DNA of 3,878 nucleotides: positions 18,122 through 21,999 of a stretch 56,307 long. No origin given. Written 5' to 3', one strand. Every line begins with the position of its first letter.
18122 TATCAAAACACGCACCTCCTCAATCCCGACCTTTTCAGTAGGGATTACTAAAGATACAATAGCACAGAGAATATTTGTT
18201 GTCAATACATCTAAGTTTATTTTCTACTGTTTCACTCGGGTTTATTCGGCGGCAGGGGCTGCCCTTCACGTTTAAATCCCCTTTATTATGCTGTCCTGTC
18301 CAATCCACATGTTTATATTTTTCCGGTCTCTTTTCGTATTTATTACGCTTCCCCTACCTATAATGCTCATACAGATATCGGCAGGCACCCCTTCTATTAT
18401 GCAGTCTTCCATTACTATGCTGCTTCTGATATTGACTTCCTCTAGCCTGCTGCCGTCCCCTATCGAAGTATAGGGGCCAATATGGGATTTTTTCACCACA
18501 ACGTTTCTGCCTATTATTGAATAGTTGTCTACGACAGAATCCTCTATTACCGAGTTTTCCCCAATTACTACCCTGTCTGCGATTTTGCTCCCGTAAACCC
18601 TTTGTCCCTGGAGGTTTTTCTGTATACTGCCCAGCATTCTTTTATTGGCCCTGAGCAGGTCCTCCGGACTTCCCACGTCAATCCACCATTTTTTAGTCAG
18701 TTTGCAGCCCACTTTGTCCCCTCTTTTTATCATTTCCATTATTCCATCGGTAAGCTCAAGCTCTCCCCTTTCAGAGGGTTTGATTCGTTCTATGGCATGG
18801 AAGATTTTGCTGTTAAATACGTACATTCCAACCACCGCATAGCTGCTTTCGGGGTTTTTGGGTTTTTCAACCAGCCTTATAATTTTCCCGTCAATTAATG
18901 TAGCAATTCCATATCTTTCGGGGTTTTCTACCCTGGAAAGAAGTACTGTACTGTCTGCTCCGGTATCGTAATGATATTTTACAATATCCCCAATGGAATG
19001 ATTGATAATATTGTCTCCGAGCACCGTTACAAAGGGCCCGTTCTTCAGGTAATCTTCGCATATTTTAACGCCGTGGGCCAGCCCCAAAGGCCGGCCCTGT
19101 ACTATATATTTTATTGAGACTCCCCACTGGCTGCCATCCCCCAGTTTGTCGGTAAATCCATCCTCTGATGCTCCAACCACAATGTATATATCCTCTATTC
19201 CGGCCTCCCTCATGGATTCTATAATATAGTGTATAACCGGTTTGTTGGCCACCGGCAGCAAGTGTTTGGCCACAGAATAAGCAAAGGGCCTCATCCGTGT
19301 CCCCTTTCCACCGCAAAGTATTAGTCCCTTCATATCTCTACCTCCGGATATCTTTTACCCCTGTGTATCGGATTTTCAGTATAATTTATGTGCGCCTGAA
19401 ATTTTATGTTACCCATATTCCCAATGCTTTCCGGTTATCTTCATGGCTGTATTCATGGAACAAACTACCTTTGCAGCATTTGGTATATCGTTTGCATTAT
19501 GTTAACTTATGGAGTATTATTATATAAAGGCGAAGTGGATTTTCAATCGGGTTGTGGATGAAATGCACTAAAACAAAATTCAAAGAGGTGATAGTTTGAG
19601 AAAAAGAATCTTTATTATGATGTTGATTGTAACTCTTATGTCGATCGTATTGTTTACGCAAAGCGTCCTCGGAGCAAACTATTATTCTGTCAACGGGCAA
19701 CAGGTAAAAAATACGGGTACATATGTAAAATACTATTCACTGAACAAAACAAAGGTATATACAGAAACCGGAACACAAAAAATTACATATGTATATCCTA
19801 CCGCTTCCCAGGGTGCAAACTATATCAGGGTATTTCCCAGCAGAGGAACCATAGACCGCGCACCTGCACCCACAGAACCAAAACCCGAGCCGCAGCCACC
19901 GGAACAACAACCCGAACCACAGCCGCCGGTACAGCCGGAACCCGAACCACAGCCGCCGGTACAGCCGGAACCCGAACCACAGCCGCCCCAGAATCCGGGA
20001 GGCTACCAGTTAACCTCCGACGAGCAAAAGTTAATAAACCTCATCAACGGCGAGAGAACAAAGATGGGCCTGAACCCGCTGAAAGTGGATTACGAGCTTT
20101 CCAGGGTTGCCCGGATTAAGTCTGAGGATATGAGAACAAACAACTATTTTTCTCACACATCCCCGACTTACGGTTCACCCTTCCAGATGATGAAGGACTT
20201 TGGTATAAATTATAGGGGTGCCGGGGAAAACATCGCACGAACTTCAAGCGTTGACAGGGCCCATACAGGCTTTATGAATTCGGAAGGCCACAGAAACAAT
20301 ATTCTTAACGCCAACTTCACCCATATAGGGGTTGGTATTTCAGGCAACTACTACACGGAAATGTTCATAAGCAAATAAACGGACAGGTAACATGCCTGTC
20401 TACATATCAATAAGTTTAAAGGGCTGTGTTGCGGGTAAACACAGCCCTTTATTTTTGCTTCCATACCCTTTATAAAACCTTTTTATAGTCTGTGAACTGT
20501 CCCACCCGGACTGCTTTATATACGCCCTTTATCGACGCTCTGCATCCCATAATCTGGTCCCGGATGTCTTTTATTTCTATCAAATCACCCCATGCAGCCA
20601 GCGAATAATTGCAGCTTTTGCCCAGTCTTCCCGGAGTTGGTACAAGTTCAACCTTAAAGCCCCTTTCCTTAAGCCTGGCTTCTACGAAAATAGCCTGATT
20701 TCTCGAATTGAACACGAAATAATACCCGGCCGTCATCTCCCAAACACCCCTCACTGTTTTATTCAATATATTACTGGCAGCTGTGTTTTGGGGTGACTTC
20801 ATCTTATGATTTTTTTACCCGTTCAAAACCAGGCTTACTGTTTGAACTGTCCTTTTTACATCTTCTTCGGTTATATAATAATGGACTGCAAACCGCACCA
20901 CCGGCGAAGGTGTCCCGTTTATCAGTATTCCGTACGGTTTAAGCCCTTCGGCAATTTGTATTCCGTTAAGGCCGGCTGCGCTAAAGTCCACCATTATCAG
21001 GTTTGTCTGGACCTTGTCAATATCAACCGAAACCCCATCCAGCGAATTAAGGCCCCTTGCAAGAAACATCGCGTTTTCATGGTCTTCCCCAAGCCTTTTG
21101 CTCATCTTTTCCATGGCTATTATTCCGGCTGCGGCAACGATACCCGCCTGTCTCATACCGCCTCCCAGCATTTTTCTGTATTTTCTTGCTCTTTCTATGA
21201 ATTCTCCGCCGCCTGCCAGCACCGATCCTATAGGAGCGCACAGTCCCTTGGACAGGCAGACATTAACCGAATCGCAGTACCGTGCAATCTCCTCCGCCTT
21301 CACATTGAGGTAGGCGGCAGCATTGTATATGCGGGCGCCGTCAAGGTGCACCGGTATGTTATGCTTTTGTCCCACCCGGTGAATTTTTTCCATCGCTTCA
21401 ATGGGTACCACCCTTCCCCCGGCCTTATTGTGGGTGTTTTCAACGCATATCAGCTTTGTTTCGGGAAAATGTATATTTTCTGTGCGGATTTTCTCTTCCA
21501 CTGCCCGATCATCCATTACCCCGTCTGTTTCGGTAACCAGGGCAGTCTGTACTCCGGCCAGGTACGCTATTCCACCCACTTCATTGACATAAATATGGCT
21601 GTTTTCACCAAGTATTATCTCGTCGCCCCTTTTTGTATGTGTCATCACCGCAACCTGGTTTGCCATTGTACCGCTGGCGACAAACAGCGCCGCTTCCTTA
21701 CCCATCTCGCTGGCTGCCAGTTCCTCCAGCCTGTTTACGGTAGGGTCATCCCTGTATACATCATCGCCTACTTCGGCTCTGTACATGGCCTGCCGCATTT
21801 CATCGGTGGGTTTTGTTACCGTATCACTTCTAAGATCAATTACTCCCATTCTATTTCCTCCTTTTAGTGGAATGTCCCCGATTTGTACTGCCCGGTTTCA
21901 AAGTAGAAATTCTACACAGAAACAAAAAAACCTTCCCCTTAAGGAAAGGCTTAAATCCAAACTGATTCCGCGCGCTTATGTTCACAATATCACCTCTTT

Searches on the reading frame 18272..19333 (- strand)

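Call 42: search_protein_families(library=pfam, proteins=[window:18272-19333:-], max_evalue=0.00001)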
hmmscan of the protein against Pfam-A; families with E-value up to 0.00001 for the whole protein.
window:18272-19333:- (353 aa): 3 families
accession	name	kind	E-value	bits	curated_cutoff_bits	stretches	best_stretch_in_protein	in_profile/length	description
PF00483.29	NTP_transferase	-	1.7e-56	192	21.2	1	2-233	1-242/245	Nucleotidyl transferase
PF12804.13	NTP_transf_3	-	4e-10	40.5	27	1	3-58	1-51/160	MobA-like NTP transferase domain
PF25247.1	LbH_GLGC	-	6e-06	26.7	27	0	253-283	72-102/135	GLGC left-handed parallel beta-helix domain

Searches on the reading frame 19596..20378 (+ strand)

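Call 42: search_protein_families(library=pfam, proteins=[window:19596-20378:+], max_evalue=0.00001)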
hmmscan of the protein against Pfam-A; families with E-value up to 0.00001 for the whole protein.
window:19596-20378:+ (260 aa): 1 family
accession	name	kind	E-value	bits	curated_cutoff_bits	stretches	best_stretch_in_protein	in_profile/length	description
PF00188.32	CAP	-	6.2e-19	69.4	21.1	1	148-253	2-107/117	Cysteine-rich secretory protein family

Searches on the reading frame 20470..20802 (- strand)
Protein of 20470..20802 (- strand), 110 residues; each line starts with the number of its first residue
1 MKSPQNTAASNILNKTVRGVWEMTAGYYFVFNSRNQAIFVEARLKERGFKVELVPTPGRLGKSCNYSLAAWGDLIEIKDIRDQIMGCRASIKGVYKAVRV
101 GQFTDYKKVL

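Call 42: search_protein_families(library=pfam, proteins=[window:20470-20802:-], max_evalue=0.00001)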
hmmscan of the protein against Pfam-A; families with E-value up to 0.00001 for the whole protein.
window:20470-20802:- (110 aa): 1 family
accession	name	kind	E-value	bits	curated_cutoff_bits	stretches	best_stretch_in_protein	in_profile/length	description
PF11823.13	Se_S_carrier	-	1.6e-12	47.2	25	1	27-94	2-67/69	Putative Se/S carrier protein-like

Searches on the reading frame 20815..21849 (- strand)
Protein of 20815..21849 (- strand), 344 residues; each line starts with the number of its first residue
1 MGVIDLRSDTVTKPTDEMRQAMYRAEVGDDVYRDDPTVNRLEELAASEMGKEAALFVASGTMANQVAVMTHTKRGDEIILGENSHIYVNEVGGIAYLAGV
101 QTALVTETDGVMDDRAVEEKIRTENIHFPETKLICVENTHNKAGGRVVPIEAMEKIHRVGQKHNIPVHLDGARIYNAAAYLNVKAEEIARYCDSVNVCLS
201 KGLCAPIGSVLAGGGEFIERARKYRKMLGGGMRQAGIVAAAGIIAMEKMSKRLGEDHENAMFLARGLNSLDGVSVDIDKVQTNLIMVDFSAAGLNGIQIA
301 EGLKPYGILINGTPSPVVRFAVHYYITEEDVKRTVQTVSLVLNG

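Call 42: search_protein_families(library=pfam, proteins=[window:20815-21849:-], max_evalue=0.00001)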
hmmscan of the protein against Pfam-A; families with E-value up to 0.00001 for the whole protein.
window:20815-21849:- (344 aa): 5 families
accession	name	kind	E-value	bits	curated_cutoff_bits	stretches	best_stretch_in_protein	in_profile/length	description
PF01212.27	Beta_elim_lyase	-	7.2e-111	370.6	27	1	5-288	1-286/288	Beta-eliminating lyase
PF00155.27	Aminotran_1_2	-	1.2e-09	38.3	19.7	1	18-181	22-194/361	Aminotransferase class I and II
PF01041.23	DegT_DnrJ_EryC1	-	9.9e-09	35.3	19.8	0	21-173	9-148/360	DegT/DnrJ/EryC1/StrS aminotransferase family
PF01053.26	Cys_Met_Meta_PP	-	1.3e-06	27.7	27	1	34-172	50-175/381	Cys/Met metabolism PLP-dependent enzyme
PF00266.25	Aminotran_5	-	5.1e-06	26.1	21.5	0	53-174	63-179/371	Aminotransferase class-V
